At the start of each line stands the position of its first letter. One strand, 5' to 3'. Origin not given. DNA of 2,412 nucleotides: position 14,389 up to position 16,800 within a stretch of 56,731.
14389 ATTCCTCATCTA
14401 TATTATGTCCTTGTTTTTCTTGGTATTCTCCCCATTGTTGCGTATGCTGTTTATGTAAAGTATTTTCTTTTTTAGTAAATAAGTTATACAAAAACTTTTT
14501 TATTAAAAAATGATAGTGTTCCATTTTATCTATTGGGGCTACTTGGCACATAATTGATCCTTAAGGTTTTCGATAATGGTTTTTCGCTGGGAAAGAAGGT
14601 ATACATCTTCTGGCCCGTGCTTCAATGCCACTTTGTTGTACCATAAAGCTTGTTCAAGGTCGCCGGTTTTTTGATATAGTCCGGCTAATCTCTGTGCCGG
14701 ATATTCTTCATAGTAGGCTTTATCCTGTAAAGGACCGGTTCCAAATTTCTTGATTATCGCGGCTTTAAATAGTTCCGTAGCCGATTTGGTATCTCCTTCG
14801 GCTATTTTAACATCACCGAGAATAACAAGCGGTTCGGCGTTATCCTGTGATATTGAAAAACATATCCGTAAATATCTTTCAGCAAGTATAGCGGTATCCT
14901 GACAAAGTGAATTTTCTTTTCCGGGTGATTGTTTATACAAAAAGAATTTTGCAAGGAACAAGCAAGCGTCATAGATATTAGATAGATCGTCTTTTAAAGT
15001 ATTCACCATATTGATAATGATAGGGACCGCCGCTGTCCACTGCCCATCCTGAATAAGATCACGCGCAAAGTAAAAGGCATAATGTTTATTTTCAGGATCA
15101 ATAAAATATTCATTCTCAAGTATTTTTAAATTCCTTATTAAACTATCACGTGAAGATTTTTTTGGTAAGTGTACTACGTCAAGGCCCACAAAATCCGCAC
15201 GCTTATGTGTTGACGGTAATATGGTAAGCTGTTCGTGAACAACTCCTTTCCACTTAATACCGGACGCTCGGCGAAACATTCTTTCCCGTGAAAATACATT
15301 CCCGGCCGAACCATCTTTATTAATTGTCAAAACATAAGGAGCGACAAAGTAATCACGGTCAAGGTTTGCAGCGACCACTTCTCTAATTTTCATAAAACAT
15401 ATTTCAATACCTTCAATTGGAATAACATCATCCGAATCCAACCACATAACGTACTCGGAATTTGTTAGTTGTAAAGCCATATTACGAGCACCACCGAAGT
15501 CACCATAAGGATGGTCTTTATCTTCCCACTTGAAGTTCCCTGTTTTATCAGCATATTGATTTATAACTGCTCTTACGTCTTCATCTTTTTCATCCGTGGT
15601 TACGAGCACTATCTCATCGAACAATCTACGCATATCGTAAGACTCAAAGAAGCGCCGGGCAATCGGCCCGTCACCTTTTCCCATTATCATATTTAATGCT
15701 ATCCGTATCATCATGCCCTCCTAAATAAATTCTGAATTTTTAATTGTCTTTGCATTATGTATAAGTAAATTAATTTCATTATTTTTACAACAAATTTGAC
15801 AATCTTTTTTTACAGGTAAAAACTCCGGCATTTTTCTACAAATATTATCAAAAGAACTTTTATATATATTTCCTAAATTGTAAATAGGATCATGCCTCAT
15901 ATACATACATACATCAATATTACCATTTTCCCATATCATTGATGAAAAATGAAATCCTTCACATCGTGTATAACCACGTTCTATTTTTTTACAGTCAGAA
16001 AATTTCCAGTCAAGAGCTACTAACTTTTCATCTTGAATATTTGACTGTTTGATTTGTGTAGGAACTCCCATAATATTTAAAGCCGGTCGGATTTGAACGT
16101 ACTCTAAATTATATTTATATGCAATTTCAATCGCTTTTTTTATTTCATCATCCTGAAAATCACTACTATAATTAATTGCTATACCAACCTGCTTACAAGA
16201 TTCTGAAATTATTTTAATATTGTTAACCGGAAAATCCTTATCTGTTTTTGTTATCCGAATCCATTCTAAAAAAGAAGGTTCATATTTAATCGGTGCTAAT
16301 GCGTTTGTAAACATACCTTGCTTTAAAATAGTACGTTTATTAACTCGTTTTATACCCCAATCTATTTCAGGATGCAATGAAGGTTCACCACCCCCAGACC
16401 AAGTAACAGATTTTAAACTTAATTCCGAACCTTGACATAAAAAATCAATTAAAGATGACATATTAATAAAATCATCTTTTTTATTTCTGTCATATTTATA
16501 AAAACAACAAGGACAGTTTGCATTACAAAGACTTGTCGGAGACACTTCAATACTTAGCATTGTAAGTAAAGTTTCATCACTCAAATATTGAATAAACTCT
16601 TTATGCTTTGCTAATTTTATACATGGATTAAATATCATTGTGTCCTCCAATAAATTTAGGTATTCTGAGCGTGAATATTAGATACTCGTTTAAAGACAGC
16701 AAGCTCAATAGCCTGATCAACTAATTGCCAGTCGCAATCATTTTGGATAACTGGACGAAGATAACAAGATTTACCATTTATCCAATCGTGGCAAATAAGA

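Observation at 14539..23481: Nine-kb glycan-biosynthesis island embedded in the virion morphogenesis operon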

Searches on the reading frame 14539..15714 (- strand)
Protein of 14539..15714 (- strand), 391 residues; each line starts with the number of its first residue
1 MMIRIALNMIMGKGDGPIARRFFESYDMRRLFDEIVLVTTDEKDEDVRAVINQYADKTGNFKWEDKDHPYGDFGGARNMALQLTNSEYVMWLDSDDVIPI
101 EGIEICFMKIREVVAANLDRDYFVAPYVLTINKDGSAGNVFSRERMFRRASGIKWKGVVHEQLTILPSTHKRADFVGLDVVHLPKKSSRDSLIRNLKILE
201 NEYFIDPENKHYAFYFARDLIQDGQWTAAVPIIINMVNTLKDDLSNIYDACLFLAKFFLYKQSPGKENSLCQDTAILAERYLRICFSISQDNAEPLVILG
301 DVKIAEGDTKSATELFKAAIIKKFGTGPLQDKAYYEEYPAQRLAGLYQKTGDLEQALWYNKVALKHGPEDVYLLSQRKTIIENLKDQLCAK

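Call 3: search_protein_families(library=pfam, proteins=[window:14539-15714:-], max_evalue=0.01)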
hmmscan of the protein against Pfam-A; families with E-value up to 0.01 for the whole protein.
window:14539-15714:- (391 aa): 3 families
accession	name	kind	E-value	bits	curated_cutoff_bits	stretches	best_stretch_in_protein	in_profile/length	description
PF00535.33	Glycos_transf_2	-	4.6e-09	36.9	23.3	1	32-112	27-105/168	Glycosyl transferase family 2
PF12895.13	ANAPC3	-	0.0018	19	27.2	0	204-261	16-68/82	Anaphase-promoting complex, cyclosome, subunit 3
PF14559.12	TPR_19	-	0.0064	17.2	25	0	304-357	2-45/68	Tetratricopeptide repeat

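Call 8: search_protein_families(library=phrogs, proteins=[window:14539-15714:-], max_evalue=0.001)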
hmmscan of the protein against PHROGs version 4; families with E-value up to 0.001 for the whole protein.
window:14539-15714:- (391 aa): 1 family
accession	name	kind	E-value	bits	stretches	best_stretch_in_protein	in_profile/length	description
phrog_13126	-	moron, auxiliary metabolic gene and host takeover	3.3e-23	83.5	1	28-374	23-348/394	beta-1,4-glycosyltransferase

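Call 10: search_dna_similar(query=window:14539-15714:-, collection=phages, mode=protein, max_rows=20)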
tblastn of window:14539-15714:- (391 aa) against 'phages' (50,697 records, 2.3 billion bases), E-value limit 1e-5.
Records with a match: 14; places in all: 14; records where one place covers at least 80% of the query: 0.
Best place of each record, by identity: <60% 14.
By first word of the organism name: Bacillus 5; Caudoviricetes 4; Listeria 3; Bacteriophage 1; Enterococcus 1.
By host as written in the record: - 6; Listeria monocytogenes 3; Bacillus subtilis BEST7003 2; Enterococcus faecalis 1; Bacillus subtilis subsp. subtilis str. 168 1; Bacillus subtilis 1.
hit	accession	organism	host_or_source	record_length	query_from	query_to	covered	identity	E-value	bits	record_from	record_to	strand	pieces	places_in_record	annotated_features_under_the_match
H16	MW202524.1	Caudoviricetes sp.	Manatee Spring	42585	2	243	62%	26.7%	8e-6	54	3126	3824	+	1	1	beta4glucosyltransferase | hypothetical protein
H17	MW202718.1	Caudoviricetes sp.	Manatee Spring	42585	2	243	62%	26.7%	8e-6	54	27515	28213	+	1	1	beta4glucosyltransferase | hypothetical protein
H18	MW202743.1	Caudoviricetes sp.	Manatee Spring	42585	2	243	62%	26.7%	8e-6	54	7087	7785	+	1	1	beta4glucosyltransferase | hypothetical protein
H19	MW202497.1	Caudoviricetes sp.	Manatee Spring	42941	73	294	57%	25.1%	2e-7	59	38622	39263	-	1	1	glycosyl transferase family 2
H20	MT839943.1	Bacteriophage sp.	human fecal samples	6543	1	213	54%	24.3%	2e-8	62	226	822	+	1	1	record has no annotation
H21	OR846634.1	Enterococcus phage Efs 1-1-1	Enterococcus faecalis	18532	2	219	56%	23.7%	2e-6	56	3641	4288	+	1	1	record has no annotation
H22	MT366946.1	Bacillus phage Hyb1phi3Ts-SPbeta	Bacillus subtilis subsp. subtilis str. ...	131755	32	220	48%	26.4%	2e-6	56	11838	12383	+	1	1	putative lipopolysaccharide biosynthesis glycosyltransferase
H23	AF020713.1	Bacillus phage SPBc2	-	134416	32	220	48%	26.4%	2e-6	56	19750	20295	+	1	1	yolJ: hypothetical protein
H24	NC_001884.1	Bacillus phage SPBc2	Bacillus subtilis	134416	32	220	48%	26.4%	2e-6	56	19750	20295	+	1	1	yolJ: beta-1,4-glycosyltransferase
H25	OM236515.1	Bacillus phage SPR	Bacillus subtilis BEST7003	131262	32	220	48%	26.4%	2e-6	56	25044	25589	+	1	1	putative lipopolysaccharide biosynthesis glycosyltransferase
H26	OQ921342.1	Bacillus phage SPbetaL2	Bacillus subtilis BEST7003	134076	32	220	48%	26.4%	2e-6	56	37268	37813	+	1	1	hypothetical protein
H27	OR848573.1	Listeria phage LM 4-14-1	Listeria monocytogenes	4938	5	202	51%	23.9%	4e-6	55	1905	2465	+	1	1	record has no annotation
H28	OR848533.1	Listeria phage LM 4-14-1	Listeria monocytogenes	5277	5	202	51%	22.8%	8e-6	54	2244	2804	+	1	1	record has no annotation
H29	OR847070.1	Listeria phage LM 4-11-1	Listeria monocytogenes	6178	5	202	51%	22.8%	8e-6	54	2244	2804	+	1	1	record has no annotation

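Call 18: search_protein_families(library=ncbifam, proteins=[window:14539-15714:-], max_evalue=0.01)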
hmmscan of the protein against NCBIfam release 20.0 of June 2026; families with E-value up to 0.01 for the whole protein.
window:14539-15714:- (391 aa): 4 families
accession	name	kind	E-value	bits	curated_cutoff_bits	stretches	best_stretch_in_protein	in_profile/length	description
TIGR04195.1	S_glycosyl_SunS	equivalog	1.7e-11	43.6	350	1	30-263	81-309/421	SunS family peptide S-glycosyltransferase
NF050050.1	ProtGlycPglI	equivalog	0.0015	18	500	1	33-112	31-110/306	GalNAc(5)-diNAcBac-PP-undecaprenol beta-1,3-glucosyltransferase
NF047683.1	TeichurnBiosyTuaG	equivalog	0.0031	17.2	400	1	38-111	40-114/252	teichuronic acid biosynthesis protein TuaG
NF007482.0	PRK10073.1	equivalog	0.0071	15.4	423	0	21-99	23-99/334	glycosyltransferase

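Call 70: search_solved_structures(query=window:14539-15714:-, max_evalue=1, show_alignments=1)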
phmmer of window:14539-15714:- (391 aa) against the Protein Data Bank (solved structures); distinct sequences matched with E-value up to 1: 15.
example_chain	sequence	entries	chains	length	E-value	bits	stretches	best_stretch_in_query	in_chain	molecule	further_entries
7msp_A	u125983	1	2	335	1.3e-09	40.9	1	31-261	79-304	SPbeta prophage-derived glycosyltransferase SunS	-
7msn_A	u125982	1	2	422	2.5e-09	40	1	31-261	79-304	SPbeta prophage-derived glycosyltransferase SunS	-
22ao_A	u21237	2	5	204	4.2e-08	35.9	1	13-201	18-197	GmaR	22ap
7msk_A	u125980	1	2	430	1.4e-06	30.9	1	31-307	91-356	Glyco_trans_2-like domain-containing protein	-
2z87_A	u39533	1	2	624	0.00053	22.4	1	36-113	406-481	Chondroitin synthase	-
2z86_A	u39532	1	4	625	0.00053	22.4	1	36-113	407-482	Chondroitin synthase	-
7obi_A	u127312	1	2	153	0.002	20.6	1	281-374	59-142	CTPR-rv4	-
5tze_C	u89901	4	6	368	0.017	17.5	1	33-103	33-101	Glycosyl transferase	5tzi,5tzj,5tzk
5tz8_A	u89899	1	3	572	0.04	16.3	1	33-103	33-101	Glycosyl transferase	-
6vfh_A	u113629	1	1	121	0.054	15.8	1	277-375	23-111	T33_dn10A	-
6h1j_A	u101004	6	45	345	0.1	14.9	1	37-105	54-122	Probable ss-1,3-N-acetylglucosaminyltransferase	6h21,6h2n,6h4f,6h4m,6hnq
9jma_A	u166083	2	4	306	0.29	13.4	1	50-99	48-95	GalNAc(5)-diNAcBac-PP-undecaprenol beta-1,3-glucosyltransferase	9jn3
3bcv_A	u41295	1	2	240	0.32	13.3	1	32-99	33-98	Putative glycosyltransferase protein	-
6v8e_A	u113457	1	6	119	0.52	12.6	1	278-370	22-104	Designed protein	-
6vfi_B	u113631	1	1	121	0.57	12.5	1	277-370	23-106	O43_dn18B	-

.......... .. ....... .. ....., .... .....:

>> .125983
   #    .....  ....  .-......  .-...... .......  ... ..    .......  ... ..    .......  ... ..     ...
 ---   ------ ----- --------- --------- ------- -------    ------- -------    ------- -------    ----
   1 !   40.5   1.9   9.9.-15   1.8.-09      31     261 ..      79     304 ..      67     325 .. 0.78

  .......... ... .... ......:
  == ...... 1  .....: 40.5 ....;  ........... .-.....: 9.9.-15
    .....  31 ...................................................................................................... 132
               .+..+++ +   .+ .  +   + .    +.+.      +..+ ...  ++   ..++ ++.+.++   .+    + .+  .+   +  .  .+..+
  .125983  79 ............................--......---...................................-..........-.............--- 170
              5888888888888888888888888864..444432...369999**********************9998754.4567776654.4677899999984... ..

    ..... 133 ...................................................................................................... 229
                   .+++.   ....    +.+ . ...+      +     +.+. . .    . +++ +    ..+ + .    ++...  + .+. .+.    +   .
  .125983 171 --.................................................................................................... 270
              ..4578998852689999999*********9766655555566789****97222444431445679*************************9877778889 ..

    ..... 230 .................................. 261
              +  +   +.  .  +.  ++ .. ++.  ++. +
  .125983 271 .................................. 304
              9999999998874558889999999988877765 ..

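Call 92: find_homologous_proteins(query=window:14539-15714:-, max_evalue=0.001)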
Query window:14539-15714:- (391 aa): 20 proteins with E <= 0.001 among 2710 candidates.
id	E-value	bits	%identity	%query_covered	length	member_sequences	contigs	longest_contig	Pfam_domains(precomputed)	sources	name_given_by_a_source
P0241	1.2e-257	872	97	100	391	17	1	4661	PF00535.33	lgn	-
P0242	8.4e-220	748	82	100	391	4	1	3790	PF00535.33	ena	-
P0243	4.7e-155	535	62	98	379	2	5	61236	-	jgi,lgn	jgi:glycosyltransferase involved in cell wall biosynthesis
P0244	3.6e-152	525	61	96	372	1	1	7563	-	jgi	jgi:glycosyltransferase involved in cell wall biosynthesis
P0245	7.7e-132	458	53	99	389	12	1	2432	PF00535.33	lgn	-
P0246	1.8e-131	457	54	99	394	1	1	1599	PF00535.33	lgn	-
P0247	5.5e-131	455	54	99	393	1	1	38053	-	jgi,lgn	jgi:hypothetical protein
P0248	5.0e-126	439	51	99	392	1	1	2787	PF00535.33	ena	-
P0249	3.5e-125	436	53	99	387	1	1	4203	PF00535.33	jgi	jgi:Glycosyl transferase family 2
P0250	5.4e-122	426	51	99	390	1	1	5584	-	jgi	jgi:hypothetical protein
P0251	3.7e-121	423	51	99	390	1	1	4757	-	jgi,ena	-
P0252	8.5e-106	372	46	98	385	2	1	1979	PF00535.33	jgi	jgi:hypothetical protein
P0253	9.3e-81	290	41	97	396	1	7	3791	-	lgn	-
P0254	4.4e-80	288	40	96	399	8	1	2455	-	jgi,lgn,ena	-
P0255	2.0e-77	279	38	97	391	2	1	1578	PF00535.33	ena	-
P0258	2.6e-52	196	36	90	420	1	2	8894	PF00515.35,PF00535.33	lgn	-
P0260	2.0e-37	147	32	94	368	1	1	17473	PF00535.33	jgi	jgi:glycosyltransferase involved in cell wall biosynthesis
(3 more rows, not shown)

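Call 93: find_encoding_contigs(protein=P0260, flank=10000, max_places=2)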
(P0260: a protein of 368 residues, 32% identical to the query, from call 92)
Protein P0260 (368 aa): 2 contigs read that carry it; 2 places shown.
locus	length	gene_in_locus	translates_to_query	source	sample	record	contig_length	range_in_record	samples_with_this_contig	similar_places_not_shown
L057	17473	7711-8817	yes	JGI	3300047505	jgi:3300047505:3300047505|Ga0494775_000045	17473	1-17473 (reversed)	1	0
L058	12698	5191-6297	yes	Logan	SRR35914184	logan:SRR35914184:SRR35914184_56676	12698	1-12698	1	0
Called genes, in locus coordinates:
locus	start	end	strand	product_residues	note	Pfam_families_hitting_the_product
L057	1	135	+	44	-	?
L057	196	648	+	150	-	-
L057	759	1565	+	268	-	-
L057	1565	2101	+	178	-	-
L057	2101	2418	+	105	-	-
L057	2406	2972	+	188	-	PF13578:Methyltransf_24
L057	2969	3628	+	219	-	-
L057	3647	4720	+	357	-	PF01041:DegT_DnrJ_EryC1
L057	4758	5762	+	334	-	PF04055:Radical_SAM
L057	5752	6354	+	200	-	-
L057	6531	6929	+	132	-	-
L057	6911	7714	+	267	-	-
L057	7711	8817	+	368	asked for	PF00535:Glycos_transf_2 (faint)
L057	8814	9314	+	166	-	-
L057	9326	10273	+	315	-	-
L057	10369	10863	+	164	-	-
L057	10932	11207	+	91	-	-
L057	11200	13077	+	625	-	-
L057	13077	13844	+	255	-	-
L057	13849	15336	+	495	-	-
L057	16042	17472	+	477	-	?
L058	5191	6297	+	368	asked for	PF00535:Glycos_transf_2 (faint)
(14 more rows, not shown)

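Call 94: find_encoding_contigs(protein=P0258, flank=8000, max_places=2)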
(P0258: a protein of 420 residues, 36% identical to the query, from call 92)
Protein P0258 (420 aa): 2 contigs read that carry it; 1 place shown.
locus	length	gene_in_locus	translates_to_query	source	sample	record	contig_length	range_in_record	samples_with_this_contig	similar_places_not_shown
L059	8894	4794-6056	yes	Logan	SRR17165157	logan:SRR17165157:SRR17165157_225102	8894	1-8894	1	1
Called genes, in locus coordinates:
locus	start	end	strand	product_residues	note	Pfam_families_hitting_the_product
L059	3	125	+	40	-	?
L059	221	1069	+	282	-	-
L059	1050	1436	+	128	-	-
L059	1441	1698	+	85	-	-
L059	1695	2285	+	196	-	PF00685:Sulfotransfer_1 (faint)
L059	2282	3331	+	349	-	PF04055:Radical_SAM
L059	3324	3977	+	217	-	-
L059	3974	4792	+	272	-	-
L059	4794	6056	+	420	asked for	PF00535:Glycos_transf_2, PF00515:TPR_1 (faint)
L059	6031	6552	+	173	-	-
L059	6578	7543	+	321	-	PF18906:Phage_tube_2 (faint)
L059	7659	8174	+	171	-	-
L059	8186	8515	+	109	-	-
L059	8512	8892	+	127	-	?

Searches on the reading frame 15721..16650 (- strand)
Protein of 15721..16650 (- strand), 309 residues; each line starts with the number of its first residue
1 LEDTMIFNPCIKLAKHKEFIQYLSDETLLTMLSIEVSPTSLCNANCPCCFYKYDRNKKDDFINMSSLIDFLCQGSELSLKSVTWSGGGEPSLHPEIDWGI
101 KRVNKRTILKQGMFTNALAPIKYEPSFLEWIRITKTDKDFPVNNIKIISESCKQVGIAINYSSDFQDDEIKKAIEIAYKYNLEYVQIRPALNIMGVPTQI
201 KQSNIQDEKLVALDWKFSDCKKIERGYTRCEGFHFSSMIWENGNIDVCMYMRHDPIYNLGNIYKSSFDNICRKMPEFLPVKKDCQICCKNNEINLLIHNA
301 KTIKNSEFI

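Call 3: search_protein_families(library=pfam, proteins=[window:15721-16650:-], max_evalue=0.01)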
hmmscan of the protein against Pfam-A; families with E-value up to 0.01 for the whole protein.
window:15721-16650:- (309 aa): 1 family
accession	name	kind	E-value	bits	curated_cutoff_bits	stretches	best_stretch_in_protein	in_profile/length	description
PF04055.27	Radical_SAM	-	4e-05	24.3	29.5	1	36-183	1-142/166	Radical SAM superfamily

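Call 8: search_protein_families(library=phrogs, proteins=[window:15721-16650:-], max_evalue=0.001)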
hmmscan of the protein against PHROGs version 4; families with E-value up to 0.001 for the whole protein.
window:15721-16650:- (309 aa): 2 families
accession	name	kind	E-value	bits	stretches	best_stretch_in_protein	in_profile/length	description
phrog_1802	-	other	2.9e-05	24.1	1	29-118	41-139/556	radical SAM domain-containing protein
phrog_16999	-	other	0.00013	22.7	1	32-109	11-86/288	Fe-S oxidoreductase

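Call 18: search_protein_families(library=ncbifam, proteins=[window:15721-16650:-], max_evalue=0.01)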
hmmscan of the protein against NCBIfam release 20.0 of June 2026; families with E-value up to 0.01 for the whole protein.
window:15721-16650:- (309 aa): 8 families
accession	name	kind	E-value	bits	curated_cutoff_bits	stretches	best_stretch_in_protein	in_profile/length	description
TIGR04317.1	W_rSAM_matur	equivalog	7.7e-09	35.1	380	1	34-117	6-88/349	tungsten cofactor oxidoreductase radical SAM maturase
NF001199.0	PRK00164.2-1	equivalog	7.4e-05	22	231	1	24-117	4-96/308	GTP 3',8-cyclase MoaA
TIGR02666.1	moaA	equivalog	0.00011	21.3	284.05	1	33-117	11-100/336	GTP 3',8-cyclase MoaA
NF038283.1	viperin_w_prok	equivalog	0.00015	21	180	1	39-117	9-92/281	viperin family antiviral radical SAM protein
TIGR02668.1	moaA_archaeal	equivalog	0.0002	20.4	325.25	1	32-117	10-94/303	GTP 3',8-cyclase MoaA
TIGR02495.1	NrdG2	equivalog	0.00032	20.1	131.15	1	42-184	26-157/193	anaerobic ribonucleoside-triphosphate reductase activating protein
TIGR04250.1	SCM_rSAM_ScmE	equivalog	0.0055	15.7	400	0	33-101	4-71/358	SynChlorMet cassette radical SAM/SPASM protein ScmE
NF045646.2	rSAM_Se_TrsS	equivalog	0.0072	14.9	490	0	36-105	92-158/441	radical SAM (seleno)protein TrsS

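Call 35: find_encoding_contigs(protein=window:15721-16650:-, flank=3000, max_places=6)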
Protein window:15721-16650:- (309 aa): no gene with exactly this product is on record in the collection.
